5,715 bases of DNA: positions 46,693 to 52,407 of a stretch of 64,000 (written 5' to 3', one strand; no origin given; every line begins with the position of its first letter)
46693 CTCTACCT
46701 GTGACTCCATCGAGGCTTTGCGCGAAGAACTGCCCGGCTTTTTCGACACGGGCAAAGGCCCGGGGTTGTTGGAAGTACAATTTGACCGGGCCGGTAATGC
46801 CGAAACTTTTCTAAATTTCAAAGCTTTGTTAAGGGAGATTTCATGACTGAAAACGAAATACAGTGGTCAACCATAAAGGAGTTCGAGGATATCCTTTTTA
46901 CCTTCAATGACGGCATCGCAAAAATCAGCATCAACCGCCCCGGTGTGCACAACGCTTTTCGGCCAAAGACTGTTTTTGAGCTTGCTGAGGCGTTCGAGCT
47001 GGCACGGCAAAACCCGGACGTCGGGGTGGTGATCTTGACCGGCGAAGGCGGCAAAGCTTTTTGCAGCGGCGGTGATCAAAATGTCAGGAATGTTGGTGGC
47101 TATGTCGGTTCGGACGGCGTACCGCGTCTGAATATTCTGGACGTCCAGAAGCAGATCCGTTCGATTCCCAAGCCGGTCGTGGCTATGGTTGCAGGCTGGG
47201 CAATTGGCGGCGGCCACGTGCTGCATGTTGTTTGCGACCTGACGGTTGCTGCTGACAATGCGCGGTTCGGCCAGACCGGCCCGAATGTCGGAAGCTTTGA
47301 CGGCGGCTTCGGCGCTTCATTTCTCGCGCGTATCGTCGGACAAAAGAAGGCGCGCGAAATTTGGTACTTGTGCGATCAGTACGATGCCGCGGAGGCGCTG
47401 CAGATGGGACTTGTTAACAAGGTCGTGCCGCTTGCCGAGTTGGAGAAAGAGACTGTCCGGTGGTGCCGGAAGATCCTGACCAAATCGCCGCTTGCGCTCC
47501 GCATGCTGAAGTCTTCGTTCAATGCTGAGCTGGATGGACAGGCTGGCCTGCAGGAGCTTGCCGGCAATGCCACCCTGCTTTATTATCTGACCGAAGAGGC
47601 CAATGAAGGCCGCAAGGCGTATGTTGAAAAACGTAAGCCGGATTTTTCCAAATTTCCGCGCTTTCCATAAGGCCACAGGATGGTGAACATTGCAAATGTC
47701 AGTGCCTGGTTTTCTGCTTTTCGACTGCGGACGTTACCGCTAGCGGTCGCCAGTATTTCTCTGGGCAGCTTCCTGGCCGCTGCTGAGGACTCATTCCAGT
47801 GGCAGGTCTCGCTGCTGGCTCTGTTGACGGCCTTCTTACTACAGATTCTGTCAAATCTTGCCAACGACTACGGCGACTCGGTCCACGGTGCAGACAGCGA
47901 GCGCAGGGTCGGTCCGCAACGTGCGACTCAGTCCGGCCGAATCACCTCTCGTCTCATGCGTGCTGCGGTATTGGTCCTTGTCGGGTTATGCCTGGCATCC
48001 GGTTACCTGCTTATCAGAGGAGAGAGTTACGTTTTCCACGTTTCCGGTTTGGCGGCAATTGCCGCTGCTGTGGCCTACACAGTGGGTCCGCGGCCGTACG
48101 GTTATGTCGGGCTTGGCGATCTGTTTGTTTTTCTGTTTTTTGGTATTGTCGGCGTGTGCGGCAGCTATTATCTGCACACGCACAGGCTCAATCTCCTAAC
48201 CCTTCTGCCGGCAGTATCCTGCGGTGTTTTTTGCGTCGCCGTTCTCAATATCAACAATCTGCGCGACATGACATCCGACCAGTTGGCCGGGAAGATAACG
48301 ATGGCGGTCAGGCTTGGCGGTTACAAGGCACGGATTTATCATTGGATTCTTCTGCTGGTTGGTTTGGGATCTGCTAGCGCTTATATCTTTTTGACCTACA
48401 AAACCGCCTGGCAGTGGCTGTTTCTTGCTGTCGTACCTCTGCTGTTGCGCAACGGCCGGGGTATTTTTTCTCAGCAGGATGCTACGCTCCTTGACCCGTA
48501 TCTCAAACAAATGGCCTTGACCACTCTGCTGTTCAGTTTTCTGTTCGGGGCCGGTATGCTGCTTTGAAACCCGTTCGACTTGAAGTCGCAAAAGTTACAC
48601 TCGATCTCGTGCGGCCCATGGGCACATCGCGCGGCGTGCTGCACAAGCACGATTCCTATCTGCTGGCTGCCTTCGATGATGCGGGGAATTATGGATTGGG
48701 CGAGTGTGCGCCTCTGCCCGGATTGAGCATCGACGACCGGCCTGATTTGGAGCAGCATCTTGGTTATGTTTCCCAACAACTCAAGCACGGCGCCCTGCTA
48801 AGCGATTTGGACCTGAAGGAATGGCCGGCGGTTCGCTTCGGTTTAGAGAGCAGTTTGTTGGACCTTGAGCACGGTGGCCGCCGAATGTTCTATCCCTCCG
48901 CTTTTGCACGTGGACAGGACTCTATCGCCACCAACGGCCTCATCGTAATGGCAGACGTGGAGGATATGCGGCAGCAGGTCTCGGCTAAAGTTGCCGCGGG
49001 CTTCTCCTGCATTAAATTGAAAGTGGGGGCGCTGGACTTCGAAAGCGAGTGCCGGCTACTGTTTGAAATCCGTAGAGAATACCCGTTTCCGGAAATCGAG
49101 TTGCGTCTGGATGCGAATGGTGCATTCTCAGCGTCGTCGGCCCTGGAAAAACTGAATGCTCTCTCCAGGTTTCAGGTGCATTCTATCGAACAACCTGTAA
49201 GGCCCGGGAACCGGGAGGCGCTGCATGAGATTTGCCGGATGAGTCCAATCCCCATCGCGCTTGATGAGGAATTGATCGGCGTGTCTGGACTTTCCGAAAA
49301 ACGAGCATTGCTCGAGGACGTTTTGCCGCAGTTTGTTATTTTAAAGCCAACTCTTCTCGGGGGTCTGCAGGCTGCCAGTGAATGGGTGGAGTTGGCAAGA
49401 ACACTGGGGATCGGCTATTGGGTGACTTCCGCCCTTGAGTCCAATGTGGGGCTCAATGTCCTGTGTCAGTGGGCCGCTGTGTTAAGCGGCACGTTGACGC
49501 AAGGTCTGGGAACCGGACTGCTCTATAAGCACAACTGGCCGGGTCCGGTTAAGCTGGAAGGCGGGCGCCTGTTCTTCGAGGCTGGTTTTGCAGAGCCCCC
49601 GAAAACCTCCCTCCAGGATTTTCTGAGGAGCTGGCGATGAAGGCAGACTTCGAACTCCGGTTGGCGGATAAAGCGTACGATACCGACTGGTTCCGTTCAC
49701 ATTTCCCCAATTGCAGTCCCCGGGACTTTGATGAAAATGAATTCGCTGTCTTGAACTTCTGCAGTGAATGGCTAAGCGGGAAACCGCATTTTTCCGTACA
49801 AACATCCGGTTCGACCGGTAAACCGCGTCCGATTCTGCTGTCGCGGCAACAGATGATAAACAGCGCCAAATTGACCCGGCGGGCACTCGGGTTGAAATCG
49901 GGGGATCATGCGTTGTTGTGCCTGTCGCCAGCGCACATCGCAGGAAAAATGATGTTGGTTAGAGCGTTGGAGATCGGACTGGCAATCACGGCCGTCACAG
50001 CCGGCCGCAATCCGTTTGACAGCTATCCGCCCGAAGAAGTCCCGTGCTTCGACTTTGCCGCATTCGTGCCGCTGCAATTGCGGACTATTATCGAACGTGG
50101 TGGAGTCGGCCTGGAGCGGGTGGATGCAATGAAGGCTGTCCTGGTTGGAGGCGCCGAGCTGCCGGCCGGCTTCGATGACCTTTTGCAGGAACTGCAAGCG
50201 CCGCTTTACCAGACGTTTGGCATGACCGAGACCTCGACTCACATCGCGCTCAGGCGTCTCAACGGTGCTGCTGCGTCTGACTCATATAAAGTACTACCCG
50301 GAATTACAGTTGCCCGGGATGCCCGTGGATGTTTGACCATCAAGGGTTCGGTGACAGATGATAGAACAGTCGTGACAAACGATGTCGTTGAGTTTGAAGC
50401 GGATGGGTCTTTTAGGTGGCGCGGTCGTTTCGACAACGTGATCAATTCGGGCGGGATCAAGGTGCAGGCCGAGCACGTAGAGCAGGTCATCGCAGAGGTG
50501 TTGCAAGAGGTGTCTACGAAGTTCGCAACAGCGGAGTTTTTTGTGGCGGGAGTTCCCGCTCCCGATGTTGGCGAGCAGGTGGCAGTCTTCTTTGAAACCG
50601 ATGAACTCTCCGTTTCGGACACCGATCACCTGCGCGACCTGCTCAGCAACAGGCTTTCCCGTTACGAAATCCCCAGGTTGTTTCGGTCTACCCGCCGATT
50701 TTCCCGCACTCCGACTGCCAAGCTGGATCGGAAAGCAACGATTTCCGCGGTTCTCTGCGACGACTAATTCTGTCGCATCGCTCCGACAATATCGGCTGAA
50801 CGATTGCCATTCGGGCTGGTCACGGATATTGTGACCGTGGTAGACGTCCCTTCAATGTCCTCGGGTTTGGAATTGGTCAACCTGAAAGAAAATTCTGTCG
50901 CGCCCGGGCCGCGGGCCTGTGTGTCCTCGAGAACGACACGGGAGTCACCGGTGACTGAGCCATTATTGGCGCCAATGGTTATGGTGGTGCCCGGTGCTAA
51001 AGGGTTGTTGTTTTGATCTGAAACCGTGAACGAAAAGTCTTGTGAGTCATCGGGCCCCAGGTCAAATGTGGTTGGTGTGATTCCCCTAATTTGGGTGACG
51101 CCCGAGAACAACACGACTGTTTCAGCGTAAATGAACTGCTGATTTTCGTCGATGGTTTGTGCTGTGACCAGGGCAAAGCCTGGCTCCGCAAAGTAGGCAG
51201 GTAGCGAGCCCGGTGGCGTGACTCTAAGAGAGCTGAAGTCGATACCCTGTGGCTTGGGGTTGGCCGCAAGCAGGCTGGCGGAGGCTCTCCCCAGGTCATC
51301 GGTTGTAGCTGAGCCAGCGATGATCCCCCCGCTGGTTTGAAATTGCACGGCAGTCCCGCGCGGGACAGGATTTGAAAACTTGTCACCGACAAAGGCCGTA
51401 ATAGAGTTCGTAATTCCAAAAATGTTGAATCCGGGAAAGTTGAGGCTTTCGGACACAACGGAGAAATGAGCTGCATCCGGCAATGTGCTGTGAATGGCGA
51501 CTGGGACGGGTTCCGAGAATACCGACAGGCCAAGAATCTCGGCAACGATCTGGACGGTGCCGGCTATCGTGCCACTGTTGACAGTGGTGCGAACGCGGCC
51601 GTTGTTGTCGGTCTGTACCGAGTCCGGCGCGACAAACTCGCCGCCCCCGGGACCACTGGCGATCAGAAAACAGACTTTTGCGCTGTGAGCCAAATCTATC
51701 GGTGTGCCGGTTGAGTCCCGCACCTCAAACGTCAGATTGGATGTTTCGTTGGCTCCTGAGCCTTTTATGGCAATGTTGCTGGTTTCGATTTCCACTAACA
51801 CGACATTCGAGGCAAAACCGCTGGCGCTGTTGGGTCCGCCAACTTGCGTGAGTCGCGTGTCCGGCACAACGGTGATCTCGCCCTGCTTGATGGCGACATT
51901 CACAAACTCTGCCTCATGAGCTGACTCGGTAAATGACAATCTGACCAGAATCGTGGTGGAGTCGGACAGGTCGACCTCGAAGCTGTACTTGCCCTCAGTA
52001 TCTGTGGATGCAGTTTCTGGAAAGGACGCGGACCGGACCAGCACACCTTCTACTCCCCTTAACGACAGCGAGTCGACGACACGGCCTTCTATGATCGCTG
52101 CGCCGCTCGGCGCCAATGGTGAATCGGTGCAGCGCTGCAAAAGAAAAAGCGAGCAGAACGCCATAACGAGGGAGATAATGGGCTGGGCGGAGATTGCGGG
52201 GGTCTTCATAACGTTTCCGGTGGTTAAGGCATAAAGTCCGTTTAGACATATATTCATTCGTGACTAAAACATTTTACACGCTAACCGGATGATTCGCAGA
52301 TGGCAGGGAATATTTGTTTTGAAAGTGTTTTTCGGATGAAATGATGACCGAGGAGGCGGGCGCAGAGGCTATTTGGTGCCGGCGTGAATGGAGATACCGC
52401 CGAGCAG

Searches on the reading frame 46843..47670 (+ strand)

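Call 61: search_protein_families(library=pfam, proteins=[window:46843-47670:+], max_evalue=0.00001)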
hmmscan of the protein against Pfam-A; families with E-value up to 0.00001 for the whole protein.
window:46843-47670:+ (275 aa): 2 families
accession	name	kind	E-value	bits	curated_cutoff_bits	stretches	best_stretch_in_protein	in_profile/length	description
PF00378.25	ECH_1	-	3.2e-81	272.8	27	1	21-269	2-249/251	Enoyl-CoA hydratase/isomerase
PF16113.10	ECH_2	-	1.7e-20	74.2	27.2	1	26-202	2-179/335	Enoyl-CoA hydratase/isomerase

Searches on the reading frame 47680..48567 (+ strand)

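Call 62: search_protein_families(library=pfam, proteins=[window:47680-48567:+], max_evalue=0.00001)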
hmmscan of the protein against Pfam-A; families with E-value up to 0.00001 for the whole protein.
window:47680-48567:+ (295 aa): 1 family
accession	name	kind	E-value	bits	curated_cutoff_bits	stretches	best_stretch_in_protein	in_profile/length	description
PF01040.23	UbiA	-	1.6e-31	110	34.2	1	26-256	5-225/250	UbiA prenyltransferase family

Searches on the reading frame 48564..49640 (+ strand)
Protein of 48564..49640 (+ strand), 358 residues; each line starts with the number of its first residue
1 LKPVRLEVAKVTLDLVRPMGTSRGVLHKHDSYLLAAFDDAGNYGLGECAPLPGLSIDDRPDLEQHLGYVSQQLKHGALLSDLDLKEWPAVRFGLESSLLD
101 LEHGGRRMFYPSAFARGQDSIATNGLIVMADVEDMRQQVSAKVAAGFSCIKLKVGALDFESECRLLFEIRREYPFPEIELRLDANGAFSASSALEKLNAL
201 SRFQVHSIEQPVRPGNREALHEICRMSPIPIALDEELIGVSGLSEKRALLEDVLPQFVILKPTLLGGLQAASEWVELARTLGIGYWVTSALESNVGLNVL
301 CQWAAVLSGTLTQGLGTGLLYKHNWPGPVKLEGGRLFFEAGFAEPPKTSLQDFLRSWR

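Call 62: search_protein_families(library=pfam, proteins=[window:48564-49640:+], max_evalue=0.00001)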
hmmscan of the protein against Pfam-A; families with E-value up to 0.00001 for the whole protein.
window:48564-49640:+ (358 aa): 2 families
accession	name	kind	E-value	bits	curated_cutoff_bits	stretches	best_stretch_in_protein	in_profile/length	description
PF13378.12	MR_MLE_C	-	1.9e-27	96.9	29.4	1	134-335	1-202/219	Enolase C-terminal domain-like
PF21508.2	MenC_N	-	4.8e-06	27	27.3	0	33-99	30-92/94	MenC, N-terminal domain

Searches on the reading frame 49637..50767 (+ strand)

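Call 62: search_protein_families(library=pfam, proteins=[window:49637-50767:+], max_evalue=0.00001)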
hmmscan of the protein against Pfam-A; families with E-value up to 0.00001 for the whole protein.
window:49637-50767:+ (376 aa): 1 family
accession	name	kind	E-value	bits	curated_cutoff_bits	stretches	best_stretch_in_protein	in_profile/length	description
PF00501.34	AMP-binding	-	4.5e-15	55.8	29.9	1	56-207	170-331/384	AMP-binding enzyme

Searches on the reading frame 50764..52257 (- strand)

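Call 62: search_protein_families(library=pfam, proteins=[window:50764-52257:-], max_evalue=0.00001)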
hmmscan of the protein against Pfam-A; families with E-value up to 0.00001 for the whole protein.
window:50764-52257:- (497 aa): 2 families
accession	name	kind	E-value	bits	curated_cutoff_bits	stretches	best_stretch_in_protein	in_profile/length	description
PF02369.22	Big_1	-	1e-13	51.6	34.9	0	170-243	16-82/93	Bacterial Ig-like domain (group 1)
PF09134.16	Invasin_D3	-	2.8e-13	50.6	33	1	169-244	18-85/98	Invasin, domain 3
